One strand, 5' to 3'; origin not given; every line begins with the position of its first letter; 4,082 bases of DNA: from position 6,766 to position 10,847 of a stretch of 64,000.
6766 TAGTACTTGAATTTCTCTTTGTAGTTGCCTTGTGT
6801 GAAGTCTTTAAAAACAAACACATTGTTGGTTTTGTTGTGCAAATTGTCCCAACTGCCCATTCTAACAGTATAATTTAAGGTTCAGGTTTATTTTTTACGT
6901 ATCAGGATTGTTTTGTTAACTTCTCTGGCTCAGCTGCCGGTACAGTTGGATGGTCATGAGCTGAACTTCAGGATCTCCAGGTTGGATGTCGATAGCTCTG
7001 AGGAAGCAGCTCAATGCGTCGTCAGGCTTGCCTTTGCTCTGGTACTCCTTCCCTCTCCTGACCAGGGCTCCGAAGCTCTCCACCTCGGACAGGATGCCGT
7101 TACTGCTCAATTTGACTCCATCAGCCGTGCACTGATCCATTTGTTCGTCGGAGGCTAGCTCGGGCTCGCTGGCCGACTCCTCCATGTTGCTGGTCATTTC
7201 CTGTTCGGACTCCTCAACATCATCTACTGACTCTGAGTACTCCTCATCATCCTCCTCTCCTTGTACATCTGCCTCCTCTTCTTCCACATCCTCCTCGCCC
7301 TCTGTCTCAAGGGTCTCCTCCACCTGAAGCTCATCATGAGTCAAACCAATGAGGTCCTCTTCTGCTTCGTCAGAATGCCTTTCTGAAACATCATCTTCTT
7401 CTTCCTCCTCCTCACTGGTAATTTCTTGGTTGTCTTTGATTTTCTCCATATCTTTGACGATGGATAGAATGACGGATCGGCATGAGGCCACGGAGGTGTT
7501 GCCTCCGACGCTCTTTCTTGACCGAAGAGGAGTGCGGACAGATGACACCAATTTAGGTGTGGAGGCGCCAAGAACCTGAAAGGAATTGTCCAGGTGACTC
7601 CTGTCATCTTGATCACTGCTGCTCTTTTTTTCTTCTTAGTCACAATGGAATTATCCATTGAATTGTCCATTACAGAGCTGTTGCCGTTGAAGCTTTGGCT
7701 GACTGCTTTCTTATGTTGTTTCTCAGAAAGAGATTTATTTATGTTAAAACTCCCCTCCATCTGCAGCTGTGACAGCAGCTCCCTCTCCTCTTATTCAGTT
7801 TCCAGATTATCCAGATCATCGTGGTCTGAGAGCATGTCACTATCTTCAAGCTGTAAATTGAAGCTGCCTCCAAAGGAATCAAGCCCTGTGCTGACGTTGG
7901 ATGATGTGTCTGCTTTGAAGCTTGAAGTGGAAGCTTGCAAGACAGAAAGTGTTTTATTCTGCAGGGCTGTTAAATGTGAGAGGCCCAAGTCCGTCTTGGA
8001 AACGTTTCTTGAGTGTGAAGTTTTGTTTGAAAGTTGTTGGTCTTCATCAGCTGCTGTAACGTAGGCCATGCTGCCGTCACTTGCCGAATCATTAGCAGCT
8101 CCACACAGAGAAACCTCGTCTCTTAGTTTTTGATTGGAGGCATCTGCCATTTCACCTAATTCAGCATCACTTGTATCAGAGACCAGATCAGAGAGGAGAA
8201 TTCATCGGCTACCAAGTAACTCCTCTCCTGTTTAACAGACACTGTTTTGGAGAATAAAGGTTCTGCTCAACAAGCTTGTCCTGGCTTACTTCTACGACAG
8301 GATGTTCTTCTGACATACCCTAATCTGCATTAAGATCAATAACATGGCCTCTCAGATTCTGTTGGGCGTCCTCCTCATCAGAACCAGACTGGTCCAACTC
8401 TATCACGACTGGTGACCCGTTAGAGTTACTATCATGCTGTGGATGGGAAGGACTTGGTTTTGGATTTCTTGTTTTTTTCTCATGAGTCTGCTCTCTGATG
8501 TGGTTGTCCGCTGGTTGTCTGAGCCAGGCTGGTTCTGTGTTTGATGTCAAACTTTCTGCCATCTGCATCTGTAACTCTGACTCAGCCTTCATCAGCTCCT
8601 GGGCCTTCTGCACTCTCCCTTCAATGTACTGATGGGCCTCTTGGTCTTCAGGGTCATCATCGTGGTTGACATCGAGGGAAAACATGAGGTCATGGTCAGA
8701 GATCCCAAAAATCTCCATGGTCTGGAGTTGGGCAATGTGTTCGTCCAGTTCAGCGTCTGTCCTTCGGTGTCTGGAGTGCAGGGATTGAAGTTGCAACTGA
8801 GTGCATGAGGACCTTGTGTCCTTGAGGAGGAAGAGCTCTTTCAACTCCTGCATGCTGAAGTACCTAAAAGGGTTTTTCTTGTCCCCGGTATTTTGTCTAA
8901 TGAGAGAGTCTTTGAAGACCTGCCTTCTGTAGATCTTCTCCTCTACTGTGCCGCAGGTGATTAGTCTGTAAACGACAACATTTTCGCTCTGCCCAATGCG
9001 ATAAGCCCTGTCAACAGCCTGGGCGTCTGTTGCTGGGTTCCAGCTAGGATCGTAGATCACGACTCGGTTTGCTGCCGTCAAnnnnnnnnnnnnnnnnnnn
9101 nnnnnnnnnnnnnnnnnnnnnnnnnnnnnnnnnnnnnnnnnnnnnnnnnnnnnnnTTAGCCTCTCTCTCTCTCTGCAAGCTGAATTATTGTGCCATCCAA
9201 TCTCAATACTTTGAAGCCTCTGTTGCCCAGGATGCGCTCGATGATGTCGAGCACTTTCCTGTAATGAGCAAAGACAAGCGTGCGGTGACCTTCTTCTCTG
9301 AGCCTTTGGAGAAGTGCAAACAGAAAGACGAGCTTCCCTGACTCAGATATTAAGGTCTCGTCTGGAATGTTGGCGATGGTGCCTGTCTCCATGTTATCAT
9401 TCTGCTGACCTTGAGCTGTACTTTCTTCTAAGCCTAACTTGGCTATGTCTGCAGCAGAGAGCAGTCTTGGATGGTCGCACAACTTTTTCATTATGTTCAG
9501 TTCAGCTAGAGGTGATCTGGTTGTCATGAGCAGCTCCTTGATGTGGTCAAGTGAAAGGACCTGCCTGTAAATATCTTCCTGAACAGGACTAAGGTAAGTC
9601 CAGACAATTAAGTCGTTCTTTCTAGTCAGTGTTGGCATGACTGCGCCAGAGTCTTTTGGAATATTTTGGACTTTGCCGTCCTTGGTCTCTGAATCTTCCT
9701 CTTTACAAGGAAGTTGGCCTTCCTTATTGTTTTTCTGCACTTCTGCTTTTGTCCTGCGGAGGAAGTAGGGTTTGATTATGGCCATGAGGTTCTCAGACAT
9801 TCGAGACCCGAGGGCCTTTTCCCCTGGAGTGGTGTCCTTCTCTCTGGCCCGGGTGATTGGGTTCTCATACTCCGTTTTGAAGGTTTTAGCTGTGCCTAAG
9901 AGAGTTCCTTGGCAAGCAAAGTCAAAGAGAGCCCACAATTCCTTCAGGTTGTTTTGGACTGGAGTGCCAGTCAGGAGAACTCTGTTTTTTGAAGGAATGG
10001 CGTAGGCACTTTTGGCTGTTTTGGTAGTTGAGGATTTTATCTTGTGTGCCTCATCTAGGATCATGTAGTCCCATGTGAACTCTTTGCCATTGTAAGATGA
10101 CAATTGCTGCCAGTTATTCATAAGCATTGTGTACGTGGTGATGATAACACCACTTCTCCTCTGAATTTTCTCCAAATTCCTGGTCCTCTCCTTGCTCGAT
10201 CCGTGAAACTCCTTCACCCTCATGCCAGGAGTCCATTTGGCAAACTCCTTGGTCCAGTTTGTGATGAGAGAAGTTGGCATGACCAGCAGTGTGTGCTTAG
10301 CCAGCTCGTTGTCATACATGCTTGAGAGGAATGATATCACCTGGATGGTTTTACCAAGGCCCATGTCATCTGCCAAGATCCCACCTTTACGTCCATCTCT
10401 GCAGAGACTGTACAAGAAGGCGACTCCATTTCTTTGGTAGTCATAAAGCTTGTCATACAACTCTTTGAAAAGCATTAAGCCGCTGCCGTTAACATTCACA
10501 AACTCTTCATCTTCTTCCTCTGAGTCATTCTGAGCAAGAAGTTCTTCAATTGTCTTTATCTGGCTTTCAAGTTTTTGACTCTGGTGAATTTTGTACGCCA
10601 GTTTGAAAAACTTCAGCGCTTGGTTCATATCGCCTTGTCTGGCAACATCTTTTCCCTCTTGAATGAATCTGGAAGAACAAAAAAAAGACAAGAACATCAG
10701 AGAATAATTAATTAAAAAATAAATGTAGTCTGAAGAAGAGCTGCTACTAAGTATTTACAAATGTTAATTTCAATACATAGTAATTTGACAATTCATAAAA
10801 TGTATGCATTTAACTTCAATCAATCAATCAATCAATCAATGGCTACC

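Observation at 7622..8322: ERCC6L C-terminal half carries two in-frame stop codons and at least three more frameshifts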

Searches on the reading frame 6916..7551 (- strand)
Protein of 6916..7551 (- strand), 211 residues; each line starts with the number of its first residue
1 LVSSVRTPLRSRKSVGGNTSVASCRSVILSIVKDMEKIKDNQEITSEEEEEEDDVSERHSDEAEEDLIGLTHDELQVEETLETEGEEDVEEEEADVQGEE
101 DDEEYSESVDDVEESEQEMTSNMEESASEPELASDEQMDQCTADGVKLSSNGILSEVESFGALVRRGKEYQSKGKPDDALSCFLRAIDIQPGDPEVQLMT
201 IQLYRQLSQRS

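Call 42: search_protein_families(library=pfam, proteins=[window:6916-7551:-], max_evalue=0.01)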
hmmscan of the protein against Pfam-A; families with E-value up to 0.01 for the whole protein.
window:6916-7551:- (211 aa): 4 families
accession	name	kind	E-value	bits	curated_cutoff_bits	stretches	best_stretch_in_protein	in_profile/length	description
PF00515.34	TPR_1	-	2.2e-06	27.7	27.8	1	162-192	3-33/34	Tetratricopeptide repeat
PF07719.23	TPR_2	-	9.8e-05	22.6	27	1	162-193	3-34/34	Tetratricopeptide repeat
PF13181.12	TPR_8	-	0.0013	19.2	25.7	1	162-192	3-33/34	Tetratricopeptide repeat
PF13428.12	TPR_14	-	0.0028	18.6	23.5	1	162-202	3-43/44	Tetratricopeptide repeat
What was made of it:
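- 6973..7068 (-): C-terminal TPR. Its own frame is still open. Pfam TPR_1 on residues 162-192 of ORF 6916-7551, E = 2e-6 (call 42).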

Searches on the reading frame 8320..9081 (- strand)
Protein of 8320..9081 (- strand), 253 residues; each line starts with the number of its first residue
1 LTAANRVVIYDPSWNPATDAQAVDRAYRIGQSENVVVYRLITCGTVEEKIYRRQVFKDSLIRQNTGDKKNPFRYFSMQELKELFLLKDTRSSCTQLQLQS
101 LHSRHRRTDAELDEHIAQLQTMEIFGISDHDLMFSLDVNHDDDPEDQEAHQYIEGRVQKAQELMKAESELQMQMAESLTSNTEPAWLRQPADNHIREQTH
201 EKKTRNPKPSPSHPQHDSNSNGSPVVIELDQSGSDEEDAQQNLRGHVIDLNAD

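Call 42: search_protein_families(library=pfam, proteins=[window:8320-9081:-], max_evalue=0.01)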
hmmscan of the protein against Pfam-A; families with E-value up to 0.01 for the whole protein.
window:8320-9081:- (253 aa): 1 family
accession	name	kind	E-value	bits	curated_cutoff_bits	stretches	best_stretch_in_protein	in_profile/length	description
PF00271.37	Helicase_C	-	1.8e-05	25.4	23.5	1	2-30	82-110/110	Helicase conserved C-terminal domain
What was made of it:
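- On ERCC6L / PICH: Helicase_C also hits window ORF 8320-9081 (call 42).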

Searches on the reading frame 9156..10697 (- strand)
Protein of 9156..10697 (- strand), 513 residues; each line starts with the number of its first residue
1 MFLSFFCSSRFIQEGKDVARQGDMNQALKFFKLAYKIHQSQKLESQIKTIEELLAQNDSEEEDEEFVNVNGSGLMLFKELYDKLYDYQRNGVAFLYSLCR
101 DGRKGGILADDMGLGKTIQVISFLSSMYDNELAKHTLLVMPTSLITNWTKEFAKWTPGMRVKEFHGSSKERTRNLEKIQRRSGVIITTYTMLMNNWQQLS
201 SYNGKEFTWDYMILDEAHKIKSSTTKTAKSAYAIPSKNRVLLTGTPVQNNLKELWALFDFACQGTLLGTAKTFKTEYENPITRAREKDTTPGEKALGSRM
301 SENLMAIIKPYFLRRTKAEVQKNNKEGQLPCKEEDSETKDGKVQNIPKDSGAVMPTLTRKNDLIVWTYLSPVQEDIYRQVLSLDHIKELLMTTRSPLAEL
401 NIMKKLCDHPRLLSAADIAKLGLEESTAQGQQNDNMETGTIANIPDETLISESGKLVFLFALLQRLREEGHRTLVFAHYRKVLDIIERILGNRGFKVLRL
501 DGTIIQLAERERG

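Call 3: find_homologous_proteins(query=window:9156-10697:-)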
Query window:9156-10697:- (513 aa): 3493 proteins with E <= 0.001 among 8000 candidates; the best 120 are listed.
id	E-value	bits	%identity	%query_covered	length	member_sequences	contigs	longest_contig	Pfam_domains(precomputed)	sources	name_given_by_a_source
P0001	1.1e-267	907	81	98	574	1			PF13872.13,PF00270.36,PF00176.30,PF18766.8,PF00271.38,PF04851.22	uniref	uniref:DNA excision repair protein ERCC-6-like n=1 Tax=Gasterosteus aculeatus TaxID=69293 RepID=G3N7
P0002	3.3e-260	882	77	99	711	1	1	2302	PF13872.13,PF00270.36,PF00176.30,PF11496.15,PF00271.38,PF04851.22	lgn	-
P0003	2.4e-256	869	77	98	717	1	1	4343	PF13872.13,PF00270.36,PF00176.30,PF11496.15,PF00271.38,PF04851.22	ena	-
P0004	4.0e-251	852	75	98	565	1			PF13872.13,PF00270.36,PF00176.30,PF00271.38,PF04851.22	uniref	uniref:DNA excision repair protein ERCC-6-like n=1 Tax=Tetraodon nigroviridis TaxID=99883 RepID=H3C2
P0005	1.1e-245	834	76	97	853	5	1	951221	PF13872.13,PF00270.36,PF00176.30,PF00271.38,PF04851.22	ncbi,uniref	ncbi:DNA excision repair protein ERCC-6-like [Crenichthys baileyi]|uniref:DNA excision repair protei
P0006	2.7e-244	829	77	98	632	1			PF13872.13,PF00270.36,PF00176.30,PF11496.15,PF00271.38,PF04851.22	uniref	uniref:DNA excision repair protein ERCC-6-like n=1 Tax=Acanthochromis polyacanthus TaxID=80966 RepID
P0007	1.2e-235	801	75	93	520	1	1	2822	PF13872.13,PF00270.36,PF00176.30,PF18766.8,PF04851.22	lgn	-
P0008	1.2e-222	758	67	99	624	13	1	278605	PF13872.13,PF00270.36,PF00176.30,PF11496.15,PF18766.8,PF00271.38,PF04851.22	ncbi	-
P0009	3.5e-222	757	67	99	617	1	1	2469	PF13872.13,PF00270.36,PF00176.30,PF11496.15,PF18766.8,PF00271.38,PF04851.22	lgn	-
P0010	1.3e-220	751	80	52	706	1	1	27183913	PF00176.30,PF11496.15,PF00271.38,PF04851.22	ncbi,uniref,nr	ncbi:hypothetical protein Q5P01_015408 [Channa striata]|uniref:Helicase C-terminal domain-containing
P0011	2.6e-220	750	66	99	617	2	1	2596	PF13872.13,PF00270.36,PF00176.30,PF11496.15,PF18766.8,PF00271.38,PF04851.22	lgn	-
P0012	2.5e-219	747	71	96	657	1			PF13872.13,PF00270.36,PF00176.30,PF11496.15,PF00271.38,PF04851.22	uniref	uniref:Excision repair cross-complementation group 6-like n=1 Tax=Fundulus heteroclitus TaxID=8078 R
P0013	4.0e-219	746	67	96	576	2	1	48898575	PF13872.13,PF00270.36,PF00176.30,PF11496.15,PF18766.8,PF00271.38,PF04851.22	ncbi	ncbi:hypothetical protein M9458_011980, partial [Cirrhinus mrigala]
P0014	5.0e-218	743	68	98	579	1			PF13872.13,PF00270.36,PF00176.30,PF18766.8,PF00271.38,PF04851.22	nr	nr:Si:ch211-278b8.3 protein [Danio rerio]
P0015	5.1e-218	743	90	74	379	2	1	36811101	PF13872.13,PF00270.36,PF00176.30,PF18766.8,PF04851.22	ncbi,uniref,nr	ncbi:hypothetical protein KUCAC02_018812 [Chaenocephalus aceratus]|uniref:Uncharacterized protein n=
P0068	4.4e-169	581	95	53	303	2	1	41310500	PF13872.13,PF00270.36,PF00176.30,PF18766.8,PF04851.22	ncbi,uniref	ncbi:hypothetical protein OYC64_018265 [Pagothenia borchgrevinki]|uniref:Helicase ATP-binding domain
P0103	2.8e-118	414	78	50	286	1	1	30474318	PF00176.30,PF00271.38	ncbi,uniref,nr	ncbi:DNA excision repair protein ERCC-6-like [Larimichthys crocea]|uniref:DNA excision repair protei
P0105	2.7e-113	397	85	41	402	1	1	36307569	PF13872.13,PF00176.30,PF04851.22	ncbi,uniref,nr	ncbi:DNA excision repair protein ERCC-6-like [Micropterus dolomieu]|uniref:DNA excision repair prote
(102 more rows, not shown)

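Call 6: find_encoding_contigs(protein=P0068, flank=10000, max_places=3)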
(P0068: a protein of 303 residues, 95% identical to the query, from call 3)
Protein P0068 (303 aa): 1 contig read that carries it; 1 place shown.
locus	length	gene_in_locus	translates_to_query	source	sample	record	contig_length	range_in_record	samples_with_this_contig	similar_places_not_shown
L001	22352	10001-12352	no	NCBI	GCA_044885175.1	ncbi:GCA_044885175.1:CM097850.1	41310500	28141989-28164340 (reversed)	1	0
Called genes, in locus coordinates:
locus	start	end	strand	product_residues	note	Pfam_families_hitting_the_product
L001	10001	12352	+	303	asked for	PF13872:AAA_34, PF04851:ResIII, PF00176:SNF2-rel_dom, PF18766:SWI2_SNF2 (weak), PF00270:DEAD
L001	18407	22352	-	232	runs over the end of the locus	PF01027:Bax1-I (weak)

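Call 7: find_encoding_contigs(protein=P0015, flank=10000, max_places=3)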
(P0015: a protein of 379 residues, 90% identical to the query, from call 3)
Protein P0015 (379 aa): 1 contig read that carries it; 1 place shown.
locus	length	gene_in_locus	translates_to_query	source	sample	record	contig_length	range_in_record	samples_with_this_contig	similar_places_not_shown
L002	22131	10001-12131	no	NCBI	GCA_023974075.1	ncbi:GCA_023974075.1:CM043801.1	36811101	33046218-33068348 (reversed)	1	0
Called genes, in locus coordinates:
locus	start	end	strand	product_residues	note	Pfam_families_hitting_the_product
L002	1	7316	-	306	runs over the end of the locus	PF01027:Bax1-I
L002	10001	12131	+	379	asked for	PF13872:AAA_34, PF00176:SNF2-rel_dom, PF04851:ResIII, PF18766:SWI2_SNF2 (weak), PF00270:DEAD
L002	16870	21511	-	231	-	PF01027:Bax1-I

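Call 16: find_encoding_contigs(protein=P0105, flank=10000, max_places=2)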
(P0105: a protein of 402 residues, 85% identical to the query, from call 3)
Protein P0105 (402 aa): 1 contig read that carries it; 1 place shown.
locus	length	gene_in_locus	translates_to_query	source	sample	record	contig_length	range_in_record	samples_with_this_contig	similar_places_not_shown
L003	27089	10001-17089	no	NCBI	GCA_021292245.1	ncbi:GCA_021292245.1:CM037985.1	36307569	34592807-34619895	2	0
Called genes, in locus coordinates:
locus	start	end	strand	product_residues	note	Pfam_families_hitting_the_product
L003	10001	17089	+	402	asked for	PF13872:AAA_34 (faint), PF00176:SNF2-rel_dom, PF04851:ResIII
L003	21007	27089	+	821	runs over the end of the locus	PF01562:Pep_M12B_propep, PF01421:Reprolysin, PF13574:Reprolysin_2, PF13583:Reprolysin_4, PF13688:Reprolysin_5, PF13582:Reprolysin_3, PF00200:Disintegrin, PF08516:ADAM_CR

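Call 17: find_encoding_contigs(protein=P0010, flank=10000, max_places=2)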
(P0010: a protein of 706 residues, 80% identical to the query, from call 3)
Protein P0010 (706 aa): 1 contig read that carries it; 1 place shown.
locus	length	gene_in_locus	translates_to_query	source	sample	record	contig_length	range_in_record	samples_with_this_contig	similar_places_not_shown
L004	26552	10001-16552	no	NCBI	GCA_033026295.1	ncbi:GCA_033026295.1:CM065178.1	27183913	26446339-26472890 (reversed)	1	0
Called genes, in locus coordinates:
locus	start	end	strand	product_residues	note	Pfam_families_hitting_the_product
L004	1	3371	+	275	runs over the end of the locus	PF13872:AAA_34, PF00176:SNF2-rel_dom, PF04851:ResIII, PF00270:DEAD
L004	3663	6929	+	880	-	PF00271:Helicase_C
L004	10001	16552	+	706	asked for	PF00176:SNF2-rel_dom, PF04851:ResIII (faint), PF00176:SNF2-rel_dom, PF00271:Helicase_C, PF11496:HDA2-3 (weak)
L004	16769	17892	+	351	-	-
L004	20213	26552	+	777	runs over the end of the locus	PF01562:Pep_M12B_propep, PF01421:Reprolysin, PF13583:Reprolysin_4, PF13688:Reprolysin_5, PF13574:Reprolysin_2, PF13582:Reprolysin_3, PF00200:Disintegrin, PF08516:ADAM_CR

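Call 18: find_encoding_contigs(protein=P0103, flank=10000, max_places=2)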
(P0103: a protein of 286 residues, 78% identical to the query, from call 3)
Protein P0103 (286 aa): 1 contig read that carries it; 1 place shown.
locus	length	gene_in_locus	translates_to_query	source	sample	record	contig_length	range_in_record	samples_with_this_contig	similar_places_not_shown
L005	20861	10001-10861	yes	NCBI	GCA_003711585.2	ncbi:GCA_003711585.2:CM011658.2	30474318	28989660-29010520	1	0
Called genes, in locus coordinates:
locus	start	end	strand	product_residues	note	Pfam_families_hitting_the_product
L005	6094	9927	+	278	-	PF04851:ResIII, PF13872:AAA_34 (weak), PF00176:SNF2-rel_dom, PF00270:DEAD (weak)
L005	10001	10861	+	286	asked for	PF00176:SNF2-rel_dom (faint), PF00271:Helicase_C (weak)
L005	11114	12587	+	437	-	-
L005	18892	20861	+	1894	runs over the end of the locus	PF01562:Pep_M12B_propep, PF01421:Reprolysin, PF13582:Reprolysin_3, PF13688:Reprolysin_5, PF08516:ADAM_CR, PF16078:2-oxogl_dehyd_N, PF00676:E1_dh, PF02779:Transket_pyr, +2 more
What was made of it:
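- In Micropterus, Channa and Larimichthys the downstream neighbour of ERCC6L is an ADAM gene (calls 16-18).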

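Call 58: list_cluster_members(proteins=[P0121, P0122, P0123, P0068, P0015])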
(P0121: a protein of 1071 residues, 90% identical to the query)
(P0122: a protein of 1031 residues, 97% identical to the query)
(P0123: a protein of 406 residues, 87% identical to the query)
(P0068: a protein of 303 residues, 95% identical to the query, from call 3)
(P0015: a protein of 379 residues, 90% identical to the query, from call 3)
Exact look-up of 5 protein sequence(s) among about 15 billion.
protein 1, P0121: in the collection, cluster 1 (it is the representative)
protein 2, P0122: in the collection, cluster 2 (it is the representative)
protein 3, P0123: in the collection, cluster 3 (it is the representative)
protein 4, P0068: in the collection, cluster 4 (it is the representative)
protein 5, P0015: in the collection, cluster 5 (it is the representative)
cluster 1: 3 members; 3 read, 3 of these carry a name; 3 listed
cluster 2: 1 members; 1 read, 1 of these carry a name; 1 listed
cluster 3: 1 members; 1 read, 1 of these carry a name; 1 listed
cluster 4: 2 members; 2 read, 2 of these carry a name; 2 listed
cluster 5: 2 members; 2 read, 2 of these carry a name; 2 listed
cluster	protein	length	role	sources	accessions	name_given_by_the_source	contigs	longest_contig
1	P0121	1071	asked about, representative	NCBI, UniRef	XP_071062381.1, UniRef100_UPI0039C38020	DNA excision repair protein ERCC-6-like [Pseudochaenichthys georgianus] | DNA excision repair protein ERCC-6-like n=1 Tax=Pseudochaenichthys georgianus TaxID=52239 ...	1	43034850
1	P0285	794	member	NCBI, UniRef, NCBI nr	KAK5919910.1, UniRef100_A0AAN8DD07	hypothetical protein CgunFtcFv8_023768 [Champsocephalus gunnari] | DNA excision repair protein ERCC-6-like n=1 Tax=Champsocephalus gunnari TaxID=52237 ...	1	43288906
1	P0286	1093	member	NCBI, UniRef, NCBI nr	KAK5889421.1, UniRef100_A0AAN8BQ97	hypothetical protein CesoFtcFv8_015428 [Champsocephalus esox] | DNA excision repair protein ERCC-6-like n=1 Tax=Champsocephalus esox TaxID=159716 ...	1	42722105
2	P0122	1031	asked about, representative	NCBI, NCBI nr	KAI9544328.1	DNA excision repair protein ERCC-6-like [Dissostichus eleginoides]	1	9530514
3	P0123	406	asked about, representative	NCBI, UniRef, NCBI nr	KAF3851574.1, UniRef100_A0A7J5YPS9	hypothetical protein F7725_013346 [Dissostichus mawsoni] | Uncharacterized protein n=1 Tax=Dissostichus mawsoni TaxID=36200 RepID=A0A7J5YPS9_DISMA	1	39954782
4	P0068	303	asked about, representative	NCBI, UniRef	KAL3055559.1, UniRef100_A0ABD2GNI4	hypothetical protein OYC64_018265 [Pagothenia borchgrevinki] | Helicase ATP-binding domain-containing protein n=1 Tax=Pagothenia borchgrevinki ...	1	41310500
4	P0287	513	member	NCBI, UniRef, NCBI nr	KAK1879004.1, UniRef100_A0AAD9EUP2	DNA excision repair protein ERCC-6-like [Dissostichus eleginoides] | DNA excision repair protein ERCC-6-like n=1 Tax=Dissostichus eleginoides TaxID=100907 ...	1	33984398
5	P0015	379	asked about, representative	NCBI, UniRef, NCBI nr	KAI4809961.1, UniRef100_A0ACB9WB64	hypothetical protein KUCAC02_018812 [Chaenocephalus aceratus] | Uncharacterized protein n=1 Tax=Chaenocephalus aceratus TaxID=36190 RepID=A0ACB9WB64_CHAAC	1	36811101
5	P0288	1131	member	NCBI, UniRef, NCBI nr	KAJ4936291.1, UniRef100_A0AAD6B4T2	hypothetical protein JOQ06_000890 [Pogonophryne albipinna] | DNA excision repair protein ERCC-6-like n=1 Tax=Pogonophryne albipinna TaxID=1090488 ...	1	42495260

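Call 60: search_solved_structures(query=P0288, max_evalue=1e-10)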
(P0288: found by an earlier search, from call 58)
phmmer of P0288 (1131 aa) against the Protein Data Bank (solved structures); distinct sequences matched with E-value up to 1e-10: 81 (the best 60 are shown).
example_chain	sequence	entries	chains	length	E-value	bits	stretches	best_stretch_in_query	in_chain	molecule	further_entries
7oo3_b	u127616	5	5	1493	1.8e-91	311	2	352-667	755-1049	DNA excision repair protein ERCC-6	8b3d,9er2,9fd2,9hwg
7oob_b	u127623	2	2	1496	1.8e-91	311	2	352-667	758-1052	DNA excision repair protein ERCC-6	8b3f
9bz0_b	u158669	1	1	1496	1.8e-91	311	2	352-667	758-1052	DNA excision repair protein ERCC-6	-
7oop_b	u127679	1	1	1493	4.7e-91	309.6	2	352-667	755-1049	DNA excision repair protein ERCC-6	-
7opc_b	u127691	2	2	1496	4.8e-91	309.6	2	352-667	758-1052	DNA excision repair protein ERCC-6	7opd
8he5_O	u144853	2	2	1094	4.1e-89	303.2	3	353-632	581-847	DNA repair protein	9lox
5vvr_M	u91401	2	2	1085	4.4e-79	270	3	444-670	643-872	DNA repair and recombination protein RAD26 | RAD26 isoform 1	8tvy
6pwf_K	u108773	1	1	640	2.6e-75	257.6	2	46-319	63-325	chromatin remodeling factor ISWI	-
5jxr_A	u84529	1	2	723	8.4e-74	252.5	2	66-319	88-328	Chromatin-remodeling complex ATPase-like protein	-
7ux9_P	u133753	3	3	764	2.6e-73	250.9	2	78-319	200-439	ATP-dependent DNA helicase DDM1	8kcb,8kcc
8wh5_K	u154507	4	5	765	2.6e-73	250.9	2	78-319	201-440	ATP-dependent DNA helicase DDM1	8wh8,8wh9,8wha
8j90_K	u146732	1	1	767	2.6e-73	250.9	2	78-319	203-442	ATP-dependent DNA helicase DDM1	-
8skz_A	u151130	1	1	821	3.4e-73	250.5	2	78-319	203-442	ATP-dependent DNA helicase DDM1,Lymphoid-specific helicase chimera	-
6hts_G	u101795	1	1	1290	2.2e-70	241.2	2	441-634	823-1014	Chromatin-remodeling ATPase INO80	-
7zi4_G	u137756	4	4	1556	3e-70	240.8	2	441-634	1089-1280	Chromatin-remodeling ATPase INO80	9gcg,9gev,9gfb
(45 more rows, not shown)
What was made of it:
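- Closest known: CSB/ERCC6 and Rad26. Same: They are the best PDB sequence matches, E = 1e-91 (call 60).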
